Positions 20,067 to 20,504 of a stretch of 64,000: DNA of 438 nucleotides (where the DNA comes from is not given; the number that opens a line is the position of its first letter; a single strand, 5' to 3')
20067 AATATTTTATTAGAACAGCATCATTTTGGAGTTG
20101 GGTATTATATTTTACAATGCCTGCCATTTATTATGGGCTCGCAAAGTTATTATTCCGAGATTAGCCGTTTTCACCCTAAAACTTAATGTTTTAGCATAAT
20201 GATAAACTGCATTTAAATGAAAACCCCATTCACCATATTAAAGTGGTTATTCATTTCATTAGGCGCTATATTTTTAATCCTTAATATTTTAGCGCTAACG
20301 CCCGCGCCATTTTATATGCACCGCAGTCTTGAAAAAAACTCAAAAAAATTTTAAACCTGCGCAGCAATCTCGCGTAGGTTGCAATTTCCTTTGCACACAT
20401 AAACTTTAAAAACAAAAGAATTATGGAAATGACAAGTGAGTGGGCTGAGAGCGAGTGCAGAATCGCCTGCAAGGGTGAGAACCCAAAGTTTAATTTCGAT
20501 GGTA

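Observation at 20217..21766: Second repeat-bounded cassette: a truncated 5' copy of the DUF218 gene lies 1.4 kb upstream of the intact gene, enclosing two accessory genes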

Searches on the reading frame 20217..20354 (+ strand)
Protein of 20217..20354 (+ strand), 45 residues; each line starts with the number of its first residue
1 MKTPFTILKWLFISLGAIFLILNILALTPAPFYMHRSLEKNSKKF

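Call 6: search_protein_families(library=pfam, proteins=[window:20217-20354:+], max_evalue=0.1)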
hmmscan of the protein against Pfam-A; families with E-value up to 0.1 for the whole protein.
window:20217-20354:+ (45 aa): 0 families
